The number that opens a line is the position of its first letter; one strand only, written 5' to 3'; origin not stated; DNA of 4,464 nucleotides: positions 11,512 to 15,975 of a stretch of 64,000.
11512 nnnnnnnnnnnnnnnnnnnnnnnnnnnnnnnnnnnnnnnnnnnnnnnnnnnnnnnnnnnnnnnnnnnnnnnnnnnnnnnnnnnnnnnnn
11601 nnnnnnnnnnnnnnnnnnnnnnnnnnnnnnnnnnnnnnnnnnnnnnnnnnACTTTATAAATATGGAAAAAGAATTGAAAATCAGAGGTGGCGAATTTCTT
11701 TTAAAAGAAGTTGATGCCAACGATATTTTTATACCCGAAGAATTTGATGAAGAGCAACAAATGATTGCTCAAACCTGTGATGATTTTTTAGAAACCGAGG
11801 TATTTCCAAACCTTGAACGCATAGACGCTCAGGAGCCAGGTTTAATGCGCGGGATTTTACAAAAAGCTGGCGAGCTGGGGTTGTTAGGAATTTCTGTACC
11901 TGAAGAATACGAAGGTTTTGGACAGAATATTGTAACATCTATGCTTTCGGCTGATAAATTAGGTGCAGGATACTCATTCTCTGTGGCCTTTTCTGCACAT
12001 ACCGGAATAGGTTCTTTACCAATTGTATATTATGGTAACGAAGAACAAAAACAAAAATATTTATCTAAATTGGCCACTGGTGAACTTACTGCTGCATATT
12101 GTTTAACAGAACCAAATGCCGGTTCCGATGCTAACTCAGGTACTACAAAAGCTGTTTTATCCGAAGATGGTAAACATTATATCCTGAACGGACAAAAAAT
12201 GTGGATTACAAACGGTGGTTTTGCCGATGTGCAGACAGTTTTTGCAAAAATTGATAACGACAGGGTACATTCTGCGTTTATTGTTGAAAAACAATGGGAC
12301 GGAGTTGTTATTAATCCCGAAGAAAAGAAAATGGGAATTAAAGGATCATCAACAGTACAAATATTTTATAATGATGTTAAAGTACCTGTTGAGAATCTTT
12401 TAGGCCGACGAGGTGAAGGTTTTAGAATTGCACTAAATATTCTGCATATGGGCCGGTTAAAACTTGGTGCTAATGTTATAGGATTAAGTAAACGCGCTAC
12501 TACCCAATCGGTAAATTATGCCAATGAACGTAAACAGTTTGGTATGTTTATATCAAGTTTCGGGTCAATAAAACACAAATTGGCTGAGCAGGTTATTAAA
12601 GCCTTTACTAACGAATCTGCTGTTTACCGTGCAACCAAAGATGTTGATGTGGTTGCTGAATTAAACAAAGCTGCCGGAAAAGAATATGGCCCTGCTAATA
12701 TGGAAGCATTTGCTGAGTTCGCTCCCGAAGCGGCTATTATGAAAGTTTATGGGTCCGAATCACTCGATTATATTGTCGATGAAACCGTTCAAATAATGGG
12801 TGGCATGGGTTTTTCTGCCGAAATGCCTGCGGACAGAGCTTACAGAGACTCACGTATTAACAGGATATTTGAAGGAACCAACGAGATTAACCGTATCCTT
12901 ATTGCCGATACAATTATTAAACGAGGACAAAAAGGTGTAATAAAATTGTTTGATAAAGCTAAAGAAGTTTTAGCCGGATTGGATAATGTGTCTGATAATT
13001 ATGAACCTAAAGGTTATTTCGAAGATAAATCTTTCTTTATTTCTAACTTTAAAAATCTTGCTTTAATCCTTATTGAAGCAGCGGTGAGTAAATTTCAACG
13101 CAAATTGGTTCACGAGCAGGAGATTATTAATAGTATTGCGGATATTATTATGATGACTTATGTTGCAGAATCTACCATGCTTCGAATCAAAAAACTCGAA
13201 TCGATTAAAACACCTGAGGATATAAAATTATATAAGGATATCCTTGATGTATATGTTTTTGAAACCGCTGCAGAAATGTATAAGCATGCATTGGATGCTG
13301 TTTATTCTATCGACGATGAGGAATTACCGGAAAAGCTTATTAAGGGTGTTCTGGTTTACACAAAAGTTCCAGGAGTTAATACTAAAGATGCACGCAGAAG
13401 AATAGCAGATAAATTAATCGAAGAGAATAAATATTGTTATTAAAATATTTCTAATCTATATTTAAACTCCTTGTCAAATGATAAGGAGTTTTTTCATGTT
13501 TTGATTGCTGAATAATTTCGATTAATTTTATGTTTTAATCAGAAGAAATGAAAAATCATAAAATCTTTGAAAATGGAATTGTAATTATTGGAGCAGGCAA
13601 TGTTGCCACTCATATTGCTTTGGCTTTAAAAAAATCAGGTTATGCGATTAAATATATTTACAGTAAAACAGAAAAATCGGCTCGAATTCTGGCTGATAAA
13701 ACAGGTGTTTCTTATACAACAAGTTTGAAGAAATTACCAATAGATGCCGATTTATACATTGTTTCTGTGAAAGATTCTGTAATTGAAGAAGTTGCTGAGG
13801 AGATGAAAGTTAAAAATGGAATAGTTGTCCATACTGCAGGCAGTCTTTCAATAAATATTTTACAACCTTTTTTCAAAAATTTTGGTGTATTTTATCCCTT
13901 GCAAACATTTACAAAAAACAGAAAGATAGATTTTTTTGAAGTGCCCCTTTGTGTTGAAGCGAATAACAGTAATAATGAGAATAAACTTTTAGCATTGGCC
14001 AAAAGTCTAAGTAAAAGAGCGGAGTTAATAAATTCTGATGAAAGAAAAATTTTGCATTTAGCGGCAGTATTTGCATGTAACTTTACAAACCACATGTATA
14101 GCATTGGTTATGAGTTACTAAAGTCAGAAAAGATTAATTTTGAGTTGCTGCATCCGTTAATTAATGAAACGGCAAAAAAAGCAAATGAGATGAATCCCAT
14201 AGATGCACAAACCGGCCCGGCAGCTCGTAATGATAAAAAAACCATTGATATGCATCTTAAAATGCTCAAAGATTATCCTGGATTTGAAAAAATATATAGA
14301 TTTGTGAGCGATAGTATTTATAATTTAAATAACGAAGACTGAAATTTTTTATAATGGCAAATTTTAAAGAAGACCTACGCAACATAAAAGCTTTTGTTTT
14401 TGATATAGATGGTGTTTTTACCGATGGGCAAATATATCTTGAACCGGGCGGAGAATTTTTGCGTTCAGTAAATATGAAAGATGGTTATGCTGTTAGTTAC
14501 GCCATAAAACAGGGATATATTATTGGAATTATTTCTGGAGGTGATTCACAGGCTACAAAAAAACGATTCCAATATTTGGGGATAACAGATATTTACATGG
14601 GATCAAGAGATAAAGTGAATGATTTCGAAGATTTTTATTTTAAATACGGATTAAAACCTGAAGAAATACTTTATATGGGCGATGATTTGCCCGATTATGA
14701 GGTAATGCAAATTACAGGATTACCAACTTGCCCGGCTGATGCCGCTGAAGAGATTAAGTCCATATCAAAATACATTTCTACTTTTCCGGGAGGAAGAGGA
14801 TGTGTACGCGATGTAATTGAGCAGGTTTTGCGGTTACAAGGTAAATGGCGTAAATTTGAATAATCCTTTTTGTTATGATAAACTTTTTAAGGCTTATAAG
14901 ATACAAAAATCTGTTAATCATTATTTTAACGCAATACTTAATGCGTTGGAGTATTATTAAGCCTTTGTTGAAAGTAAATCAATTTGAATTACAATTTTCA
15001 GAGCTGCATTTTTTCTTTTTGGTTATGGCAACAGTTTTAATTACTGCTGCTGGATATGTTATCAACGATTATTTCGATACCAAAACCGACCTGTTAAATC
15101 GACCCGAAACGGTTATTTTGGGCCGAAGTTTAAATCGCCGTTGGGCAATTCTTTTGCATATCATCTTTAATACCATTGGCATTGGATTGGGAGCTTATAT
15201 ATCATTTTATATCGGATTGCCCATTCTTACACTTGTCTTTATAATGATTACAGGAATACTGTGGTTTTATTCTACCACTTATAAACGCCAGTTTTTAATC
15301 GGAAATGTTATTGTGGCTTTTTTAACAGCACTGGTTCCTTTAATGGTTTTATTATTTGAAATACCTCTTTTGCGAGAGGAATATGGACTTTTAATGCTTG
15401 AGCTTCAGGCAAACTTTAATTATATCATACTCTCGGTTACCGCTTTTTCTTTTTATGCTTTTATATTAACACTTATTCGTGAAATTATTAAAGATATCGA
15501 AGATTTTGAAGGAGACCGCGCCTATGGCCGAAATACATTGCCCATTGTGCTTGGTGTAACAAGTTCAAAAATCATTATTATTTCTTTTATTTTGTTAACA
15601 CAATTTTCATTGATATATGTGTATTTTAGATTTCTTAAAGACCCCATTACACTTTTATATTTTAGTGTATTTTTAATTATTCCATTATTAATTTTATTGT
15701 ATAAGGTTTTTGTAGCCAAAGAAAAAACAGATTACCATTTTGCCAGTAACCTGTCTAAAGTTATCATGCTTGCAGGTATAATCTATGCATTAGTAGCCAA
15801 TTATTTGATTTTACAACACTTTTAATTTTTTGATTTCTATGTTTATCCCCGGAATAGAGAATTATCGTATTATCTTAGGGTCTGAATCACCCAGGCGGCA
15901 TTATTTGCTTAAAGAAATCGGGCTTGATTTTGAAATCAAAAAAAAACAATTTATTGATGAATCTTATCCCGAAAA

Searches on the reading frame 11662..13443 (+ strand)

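Call 62: search_protein_families(library=pfam, proteins=[window:11662-13443:+], max_evalue=0.000001)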
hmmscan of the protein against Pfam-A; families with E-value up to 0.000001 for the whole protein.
window:11662-13443:+ (593 aa): 6 families
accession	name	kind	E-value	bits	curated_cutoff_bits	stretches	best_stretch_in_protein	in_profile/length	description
PF00441.29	Acyl-CoA_dh_1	-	2.5e-34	119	22.4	1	251-418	1-149/150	Acyl-CoA dehydrogenase, C-terminal domain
PF02771.21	Acyl-CoA_dh_N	-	1.2e-30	106.6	22.9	1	30-141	2-113/113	Acyl-CoA dehydrogenase, N-terminal domain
PF02770.24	Acyl-CoA_dh_M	-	7.1e-23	81.1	33.3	1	145-239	1-97/97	Acyl-CoA dehydrogenase, middle domain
PF21263.2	Acyl-CoA-dh_C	-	1.7e-17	63.9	27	1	462-551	1-82/96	Acyl-CoA dehydrogenase, C-terminal domain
PF08028.16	Acyl-CoA_dh_2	-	1.4e-07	32.3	22.7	1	268-407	3-133/134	Acyl-CoA dehydrogenase, C-terminal domain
PF22924.1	ACOX_C_alpha1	-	1.6e-07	31.8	27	1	262-409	5-159/169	Acyl-CoA oxidase, C-alpha1 domain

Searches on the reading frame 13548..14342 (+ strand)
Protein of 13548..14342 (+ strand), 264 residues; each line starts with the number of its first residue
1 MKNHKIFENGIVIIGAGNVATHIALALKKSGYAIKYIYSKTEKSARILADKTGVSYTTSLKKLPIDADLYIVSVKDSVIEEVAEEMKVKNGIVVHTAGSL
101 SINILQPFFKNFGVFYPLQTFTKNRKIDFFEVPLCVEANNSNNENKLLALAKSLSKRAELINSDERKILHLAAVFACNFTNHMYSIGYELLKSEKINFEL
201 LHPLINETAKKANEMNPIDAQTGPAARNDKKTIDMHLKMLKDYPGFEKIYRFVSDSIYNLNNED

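Call 62: search_protein_families(library=pfam, proteins=[window:13548-14342:+], max_evalue=0.000001)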
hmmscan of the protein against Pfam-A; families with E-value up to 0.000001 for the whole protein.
window:13548-14342:+ (264 aa): 3 families
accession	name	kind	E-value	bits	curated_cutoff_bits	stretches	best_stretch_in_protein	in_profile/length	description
PF10728.14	DUF2520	-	1.7e-36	125.2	25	1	132-256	1-124/125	Domain of unknown function (DUF2520)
PF03807.23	F420_oxidored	-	1.2e-11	45.5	21.6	1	11-94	2-89/94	NADP oxidoreductase coenzyme F420-dependent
PF10727.15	Rossmann-like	-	7.7e-09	35.8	23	1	11-110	17-121/131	Rossmann-like domain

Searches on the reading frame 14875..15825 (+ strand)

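Call 62: search_protein_families(library=pfam, proteins=[window:14875-15825:+], max_evalue=0.000001)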
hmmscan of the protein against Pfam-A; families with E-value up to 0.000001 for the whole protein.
window:14875-15825:+ (316 aa): 1 family
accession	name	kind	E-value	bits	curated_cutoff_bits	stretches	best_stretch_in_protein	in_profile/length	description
PF01040.23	UbiA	-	2.9e-27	96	34.2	1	41-289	17-243/250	UbiA prenyltransferase family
